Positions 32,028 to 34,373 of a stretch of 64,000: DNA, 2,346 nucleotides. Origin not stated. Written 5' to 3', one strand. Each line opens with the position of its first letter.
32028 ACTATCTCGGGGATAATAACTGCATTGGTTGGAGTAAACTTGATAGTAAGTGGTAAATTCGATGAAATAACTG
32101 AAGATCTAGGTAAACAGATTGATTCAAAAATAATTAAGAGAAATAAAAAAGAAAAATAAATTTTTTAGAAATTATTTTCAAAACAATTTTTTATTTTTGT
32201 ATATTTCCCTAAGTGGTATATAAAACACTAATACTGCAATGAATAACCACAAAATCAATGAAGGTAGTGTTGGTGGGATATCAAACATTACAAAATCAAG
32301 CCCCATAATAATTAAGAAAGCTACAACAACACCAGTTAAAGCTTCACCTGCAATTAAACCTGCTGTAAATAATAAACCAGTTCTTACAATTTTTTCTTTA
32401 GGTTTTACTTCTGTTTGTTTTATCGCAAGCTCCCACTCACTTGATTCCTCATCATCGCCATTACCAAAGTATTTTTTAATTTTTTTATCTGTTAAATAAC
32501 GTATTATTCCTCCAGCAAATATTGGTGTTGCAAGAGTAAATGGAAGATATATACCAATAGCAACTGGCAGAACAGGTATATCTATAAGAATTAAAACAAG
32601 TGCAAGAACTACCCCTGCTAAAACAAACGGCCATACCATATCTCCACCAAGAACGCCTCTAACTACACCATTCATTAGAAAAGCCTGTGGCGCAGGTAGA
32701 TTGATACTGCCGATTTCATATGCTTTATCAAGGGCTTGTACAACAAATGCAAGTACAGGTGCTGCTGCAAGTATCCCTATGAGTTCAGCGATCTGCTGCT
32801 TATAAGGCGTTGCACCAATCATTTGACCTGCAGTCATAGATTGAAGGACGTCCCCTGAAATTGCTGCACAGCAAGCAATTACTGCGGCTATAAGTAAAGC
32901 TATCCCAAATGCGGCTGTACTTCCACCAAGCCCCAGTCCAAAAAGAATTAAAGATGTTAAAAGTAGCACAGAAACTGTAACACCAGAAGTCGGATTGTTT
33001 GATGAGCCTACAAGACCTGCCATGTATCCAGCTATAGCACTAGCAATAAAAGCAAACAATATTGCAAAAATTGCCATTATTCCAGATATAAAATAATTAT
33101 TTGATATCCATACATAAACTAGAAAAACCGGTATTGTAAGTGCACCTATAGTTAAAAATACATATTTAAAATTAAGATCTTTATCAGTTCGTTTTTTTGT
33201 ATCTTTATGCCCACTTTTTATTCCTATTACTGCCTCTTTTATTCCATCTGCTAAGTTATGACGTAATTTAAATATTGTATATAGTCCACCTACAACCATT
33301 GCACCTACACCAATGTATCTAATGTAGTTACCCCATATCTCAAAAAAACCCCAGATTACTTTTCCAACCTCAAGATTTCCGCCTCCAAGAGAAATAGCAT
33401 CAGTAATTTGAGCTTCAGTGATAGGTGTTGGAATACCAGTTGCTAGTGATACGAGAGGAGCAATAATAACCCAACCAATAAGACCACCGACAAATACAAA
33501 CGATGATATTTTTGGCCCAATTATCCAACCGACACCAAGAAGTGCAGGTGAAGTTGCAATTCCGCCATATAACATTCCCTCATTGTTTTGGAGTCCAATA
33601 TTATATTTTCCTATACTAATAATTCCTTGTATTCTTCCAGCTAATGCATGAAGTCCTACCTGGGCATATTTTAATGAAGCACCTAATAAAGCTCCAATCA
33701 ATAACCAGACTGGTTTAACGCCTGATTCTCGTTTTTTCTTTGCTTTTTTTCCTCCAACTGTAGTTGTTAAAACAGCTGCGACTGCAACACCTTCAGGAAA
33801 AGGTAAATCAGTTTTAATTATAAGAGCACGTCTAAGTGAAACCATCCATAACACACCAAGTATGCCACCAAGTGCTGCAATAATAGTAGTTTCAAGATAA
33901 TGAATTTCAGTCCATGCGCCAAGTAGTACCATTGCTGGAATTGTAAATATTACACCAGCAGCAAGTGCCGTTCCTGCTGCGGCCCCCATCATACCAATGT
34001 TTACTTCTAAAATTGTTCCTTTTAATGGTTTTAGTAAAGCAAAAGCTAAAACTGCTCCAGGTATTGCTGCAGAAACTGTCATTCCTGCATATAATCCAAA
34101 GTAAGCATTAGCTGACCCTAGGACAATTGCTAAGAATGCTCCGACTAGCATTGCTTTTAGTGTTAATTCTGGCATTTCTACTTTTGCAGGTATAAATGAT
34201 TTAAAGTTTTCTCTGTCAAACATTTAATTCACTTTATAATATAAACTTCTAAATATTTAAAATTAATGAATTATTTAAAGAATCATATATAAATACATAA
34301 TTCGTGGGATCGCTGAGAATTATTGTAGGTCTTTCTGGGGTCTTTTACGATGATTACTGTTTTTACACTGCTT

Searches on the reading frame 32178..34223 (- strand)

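Call 66: search_protein_families(library=pfam, proteins=[window:32178-34223:-], max_evalue=0.0001)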
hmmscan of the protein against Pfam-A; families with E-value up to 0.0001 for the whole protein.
window:32178-34223:- (681 aa): 1 family
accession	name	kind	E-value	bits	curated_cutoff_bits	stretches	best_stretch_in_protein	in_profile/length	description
PF03169.20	OPT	-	4.6e-79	267.2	25.8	1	19-638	1-623/623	OPT oligopeptide transporter protein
